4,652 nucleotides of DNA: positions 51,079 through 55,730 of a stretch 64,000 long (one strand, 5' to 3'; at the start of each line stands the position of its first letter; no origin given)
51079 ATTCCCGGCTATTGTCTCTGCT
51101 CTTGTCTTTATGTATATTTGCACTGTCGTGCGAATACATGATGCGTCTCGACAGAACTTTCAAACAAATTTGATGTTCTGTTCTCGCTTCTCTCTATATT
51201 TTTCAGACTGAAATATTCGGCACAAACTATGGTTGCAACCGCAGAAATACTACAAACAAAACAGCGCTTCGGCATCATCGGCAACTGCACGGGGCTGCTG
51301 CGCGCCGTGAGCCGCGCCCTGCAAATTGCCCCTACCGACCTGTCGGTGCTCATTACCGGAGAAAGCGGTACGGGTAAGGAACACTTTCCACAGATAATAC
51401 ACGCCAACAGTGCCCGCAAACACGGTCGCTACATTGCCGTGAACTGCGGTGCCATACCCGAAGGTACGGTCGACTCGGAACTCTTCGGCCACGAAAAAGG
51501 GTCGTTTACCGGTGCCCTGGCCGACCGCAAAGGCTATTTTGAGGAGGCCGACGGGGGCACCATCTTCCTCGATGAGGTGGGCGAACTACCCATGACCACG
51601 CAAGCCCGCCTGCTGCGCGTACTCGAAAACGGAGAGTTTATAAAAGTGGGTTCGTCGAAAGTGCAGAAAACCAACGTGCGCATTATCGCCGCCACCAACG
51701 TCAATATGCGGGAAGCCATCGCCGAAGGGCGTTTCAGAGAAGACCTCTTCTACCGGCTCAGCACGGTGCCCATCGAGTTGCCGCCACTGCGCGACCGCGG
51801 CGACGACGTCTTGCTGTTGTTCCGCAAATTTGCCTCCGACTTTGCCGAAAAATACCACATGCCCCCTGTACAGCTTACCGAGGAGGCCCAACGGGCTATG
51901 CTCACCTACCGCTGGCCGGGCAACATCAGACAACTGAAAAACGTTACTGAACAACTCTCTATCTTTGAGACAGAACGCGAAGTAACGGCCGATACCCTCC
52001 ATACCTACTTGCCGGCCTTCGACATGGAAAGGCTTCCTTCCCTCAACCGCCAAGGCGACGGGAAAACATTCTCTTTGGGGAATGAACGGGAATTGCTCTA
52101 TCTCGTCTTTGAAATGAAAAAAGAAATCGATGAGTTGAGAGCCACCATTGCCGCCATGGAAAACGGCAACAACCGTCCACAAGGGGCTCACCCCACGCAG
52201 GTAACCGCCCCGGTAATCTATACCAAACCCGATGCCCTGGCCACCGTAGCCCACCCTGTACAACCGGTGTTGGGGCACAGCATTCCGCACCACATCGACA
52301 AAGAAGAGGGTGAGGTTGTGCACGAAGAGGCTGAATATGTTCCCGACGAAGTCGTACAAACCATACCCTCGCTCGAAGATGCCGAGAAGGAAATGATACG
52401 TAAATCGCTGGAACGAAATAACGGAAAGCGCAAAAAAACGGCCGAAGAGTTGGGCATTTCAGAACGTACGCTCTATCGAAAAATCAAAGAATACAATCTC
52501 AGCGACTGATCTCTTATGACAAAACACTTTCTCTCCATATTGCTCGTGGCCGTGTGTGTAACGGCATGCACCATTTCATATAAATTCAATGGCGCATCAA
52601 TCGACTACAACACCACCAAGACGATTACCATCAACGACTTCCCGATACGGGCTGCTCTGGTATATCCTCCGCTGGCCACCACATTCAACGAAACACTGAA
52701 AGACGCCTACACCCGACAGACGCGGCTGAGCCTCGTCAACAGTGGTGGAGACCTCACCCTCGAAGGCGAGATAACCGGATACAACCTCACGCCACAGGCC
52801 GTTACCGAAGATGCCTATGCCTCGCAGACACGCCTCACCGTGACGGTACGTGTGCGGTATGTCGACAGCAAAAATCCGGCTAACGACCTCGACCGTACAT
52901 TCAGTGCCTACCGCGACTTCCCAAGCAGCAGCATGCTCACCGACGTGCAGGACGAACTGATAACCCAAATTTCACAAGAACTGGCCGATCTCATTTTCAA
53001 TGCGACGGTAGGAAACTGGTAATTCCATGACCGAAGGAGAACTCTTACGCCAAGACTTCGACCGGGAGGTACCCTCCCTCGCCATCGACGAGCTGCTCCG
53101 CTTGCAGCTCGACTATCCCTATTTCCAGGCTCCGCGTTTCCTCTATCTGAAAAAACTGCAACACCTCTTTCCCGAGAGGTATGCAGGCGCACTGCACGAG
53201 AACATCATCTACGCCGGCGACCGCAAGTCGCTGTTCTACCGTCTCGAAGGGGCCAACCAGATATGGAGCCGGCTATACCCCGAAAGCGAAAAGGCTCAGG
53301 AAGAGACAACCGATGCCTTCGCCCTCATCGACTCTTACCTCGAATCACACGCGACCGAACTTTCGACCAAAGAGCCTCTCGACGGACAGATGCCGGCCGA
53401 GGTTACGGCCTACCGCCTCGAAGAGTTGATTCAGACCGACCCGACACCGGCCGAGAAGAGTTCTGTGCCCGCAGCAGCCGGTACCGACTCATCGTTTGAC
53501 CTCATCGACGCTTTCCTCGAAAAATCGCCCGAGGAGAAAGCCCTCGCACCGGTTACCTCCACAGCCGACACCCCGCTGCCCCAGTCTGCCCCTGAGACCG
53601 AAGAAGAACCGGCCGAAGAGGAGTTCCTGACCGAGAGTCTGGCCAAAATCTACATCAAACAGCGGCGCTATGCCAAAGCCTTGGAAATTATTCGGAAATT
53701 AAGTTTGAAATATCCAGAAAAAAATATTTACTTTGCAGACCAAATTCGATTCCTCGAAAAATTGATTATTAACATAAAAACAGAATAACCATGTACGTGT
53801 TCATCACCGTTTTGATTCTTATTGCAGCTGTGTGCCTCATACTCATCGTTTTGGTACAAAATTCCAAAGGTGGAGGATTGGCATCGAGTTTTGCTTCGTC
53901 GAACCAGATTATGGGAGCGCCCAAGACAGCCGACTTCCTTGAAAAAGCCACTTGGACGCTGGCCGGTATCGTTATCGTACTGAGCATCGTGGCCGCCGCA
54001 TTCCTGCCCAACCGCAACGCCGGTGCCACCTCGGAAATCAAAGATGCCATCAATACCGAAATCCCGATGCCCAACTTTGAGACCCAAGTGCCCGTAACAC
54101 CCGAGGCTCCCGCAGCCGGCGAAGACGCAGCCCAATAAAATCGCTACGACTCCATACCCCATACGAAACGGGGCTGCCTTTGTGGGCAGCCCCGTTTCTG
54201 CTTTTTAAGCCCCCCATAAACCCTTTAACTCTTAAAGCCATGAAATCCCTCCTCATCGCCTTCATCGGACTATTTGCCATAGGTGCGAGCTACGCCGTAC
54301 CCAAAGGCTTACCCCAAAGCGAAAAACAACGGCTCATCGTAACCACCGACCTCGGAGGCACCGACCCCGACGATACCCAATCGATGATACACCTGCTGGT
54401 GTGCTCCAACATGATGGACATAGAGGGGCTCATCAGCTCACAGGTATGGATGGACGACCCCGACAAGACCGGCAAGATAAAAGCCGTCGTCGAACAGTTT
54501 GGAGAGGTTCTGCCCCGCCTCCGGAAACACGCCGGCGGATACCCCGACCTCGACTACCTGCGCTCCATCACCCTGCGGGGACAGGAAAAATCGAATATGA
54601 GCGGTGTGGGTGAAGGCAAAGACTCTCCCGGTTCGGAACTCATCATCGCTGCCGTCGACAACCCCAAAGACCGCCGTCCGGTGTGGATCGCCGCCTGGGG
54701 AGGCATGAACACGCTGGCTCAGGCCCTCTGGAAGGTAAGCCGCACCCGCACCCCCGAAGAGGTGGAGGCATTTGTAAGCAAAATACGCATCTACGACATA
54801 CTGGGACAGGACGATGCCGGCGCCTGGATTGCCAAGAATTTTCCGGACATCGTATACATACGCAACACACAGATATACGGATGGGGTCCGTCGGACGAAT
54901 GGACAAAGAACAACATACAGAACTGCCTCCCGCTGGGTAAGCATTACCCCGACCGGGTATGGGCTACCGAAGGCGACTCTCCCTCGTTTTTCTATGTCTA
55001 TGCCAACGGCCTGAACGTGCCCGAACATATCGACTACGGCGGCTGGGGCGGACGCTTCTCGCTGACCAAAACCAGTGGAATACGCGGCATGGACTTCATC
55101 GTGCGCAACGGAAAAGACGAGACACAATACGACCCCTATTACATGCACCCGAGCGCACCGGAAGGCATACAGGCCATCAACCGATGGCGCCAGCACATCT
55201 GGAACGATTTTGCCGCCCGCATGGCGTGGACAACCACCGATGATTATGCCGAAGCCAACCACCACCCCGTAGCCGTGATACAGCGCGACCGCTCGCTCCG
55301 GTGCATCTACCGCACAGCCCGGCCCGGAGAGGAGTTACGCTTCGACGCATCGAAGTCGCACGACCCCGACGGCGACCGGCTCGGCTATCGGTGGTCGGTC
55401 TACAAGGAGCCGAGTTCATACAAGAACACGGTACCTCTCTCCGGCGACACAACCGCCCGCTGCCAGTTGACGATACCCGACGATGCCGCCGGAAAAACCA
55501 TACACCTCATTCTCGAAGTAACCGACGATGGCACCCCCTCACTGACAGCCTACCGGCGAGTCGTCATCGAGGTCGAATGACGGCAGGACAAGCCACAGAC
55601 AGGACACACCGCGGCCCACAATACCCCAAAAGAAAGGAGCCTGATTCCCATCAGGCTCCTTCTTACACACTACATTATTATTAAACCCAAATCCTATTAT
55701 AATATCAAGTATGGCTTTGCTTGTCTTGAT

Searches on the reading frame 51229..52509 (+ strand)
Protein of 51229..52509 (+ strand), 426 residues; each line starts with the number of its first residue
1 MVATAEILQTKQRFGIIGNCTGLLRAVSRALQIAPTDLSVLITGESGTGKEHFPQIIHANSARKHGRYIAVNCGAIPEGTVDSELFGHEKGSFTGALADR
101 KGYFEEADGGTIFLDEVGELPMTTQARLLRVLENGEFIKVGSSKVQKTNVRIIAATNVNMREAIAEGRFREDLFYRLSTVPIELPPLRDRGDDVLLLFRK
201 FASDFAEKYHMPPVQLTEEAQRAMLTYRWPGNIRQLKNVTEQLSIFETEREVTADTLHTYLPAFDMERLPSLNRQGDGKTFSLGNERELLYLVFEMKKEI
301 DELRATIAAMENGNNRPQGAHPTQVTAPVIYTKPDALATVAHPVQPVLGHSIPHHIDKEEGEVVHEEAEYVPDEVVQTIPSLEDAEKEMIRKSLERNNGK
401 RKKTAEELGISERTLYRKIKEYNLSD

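Call 8: search_protein_families(library=pfam, proteins=[window:51229-52509:+], max_evalue=0.001)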
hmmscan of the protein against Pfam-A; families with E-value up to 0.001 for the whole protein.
window:51229-52509:+ (426 aa): 7 families
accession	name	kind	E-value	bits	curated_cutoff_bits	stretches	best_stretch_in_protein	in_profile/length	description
PF00158.32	Sigma54_activat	-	1.5e-66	223.7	20.2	1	16-183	1-168/168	Sigma-54 interaction domain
PF25601.1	AAA_lid_14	-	7.7e-20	71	27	1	188-261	1-74/87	AAA+ ATPase lid domain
PF14532.12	Sigma54_activ_2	-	8.2e-17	62.2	25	1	29-187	13-138/138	Sigma-54 interaction domain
PF02954.25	HTH_8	-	3.2e-15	56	22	1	381-422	1-42/42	Bacterial regulatory protein, Fis family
PF07728.20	AAA_5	-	3.3e-06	27.6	22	1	40-160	2-125/139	AAA domain (dynein-related subfamily)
PF07724.20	AAA_2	-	1.7e-05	25.3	27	1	39-168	5-135/166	AAA domain (Cdc48 subfamily)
PF18024.7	HTH_50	-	0.00013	22.1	27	1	382-425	8-50/50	Helix-turn-helix domain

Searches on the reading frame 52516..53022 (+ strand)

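Call 105: search_protein_families(library=pfam, proteins=[window:52516-53022:+], max_evalue=0.001)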
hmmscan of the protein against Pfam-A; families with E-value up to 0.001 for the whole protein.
window:52516-53022:+ (168 aa): 1 family
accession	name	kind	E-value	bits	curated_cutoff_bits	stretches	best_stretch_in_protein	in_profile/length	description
PF04390.17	LptE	-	9.6e-21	75.1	23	1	35-163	2-117/118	Lipopolysaccharide-assembly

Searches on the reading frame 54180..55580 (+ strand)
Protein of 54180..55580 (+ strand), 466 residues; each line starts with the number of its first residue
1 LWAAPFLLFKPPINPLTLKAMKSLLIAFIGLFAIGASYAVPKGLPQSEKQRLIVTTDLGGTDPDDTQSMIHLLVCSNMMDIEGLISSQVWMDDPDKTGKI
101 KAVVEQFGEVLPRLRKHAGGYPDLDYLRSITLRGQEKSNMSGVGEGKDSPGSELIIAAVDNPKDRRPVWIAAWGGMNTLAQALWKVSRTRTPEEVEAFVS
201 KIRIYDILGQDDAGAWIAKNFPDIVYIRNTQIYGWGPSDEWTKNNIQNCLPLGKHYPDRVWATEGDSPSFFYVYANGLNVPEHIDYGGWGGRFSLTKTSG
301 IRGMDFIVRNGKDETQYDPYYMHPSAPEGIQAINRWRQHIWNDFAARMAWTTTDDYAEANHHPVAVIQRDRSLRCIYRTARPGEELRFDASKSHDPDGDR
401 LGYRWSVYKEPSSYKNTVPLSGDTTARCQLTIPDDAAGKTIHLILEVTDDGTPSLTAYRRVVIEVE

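Call 105: search_protein_families(library=pfam, proteins=[window:54180-55580:+], max_evalue=0.001)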
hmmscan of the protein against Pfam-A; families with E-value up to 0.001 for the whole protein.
window:54180-55580:+ (466 aa): 4 families
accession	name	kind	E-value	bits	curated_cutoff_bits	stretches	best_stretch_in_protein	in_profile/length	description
PF07632.16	Sde182_NH-like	-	1.1e-88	297.7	26.8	1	51-293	1-268/268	Cellulose-binding Sde182, nucleoside hydrolase-like domain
PF21027.3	Sde0182_C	-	2.4e-28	99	27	1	386-465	2-83/83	Cellulose-binding protein Sde0182, C-terminal domain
PF18911.6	PKD_4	-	0.00028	21.3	27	1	378-406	12-40/85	PKD domain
PF22352.2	K319L-like_PKD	-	0.00085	19.7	27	0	381-458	9-79/84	K319L-like, PKD domain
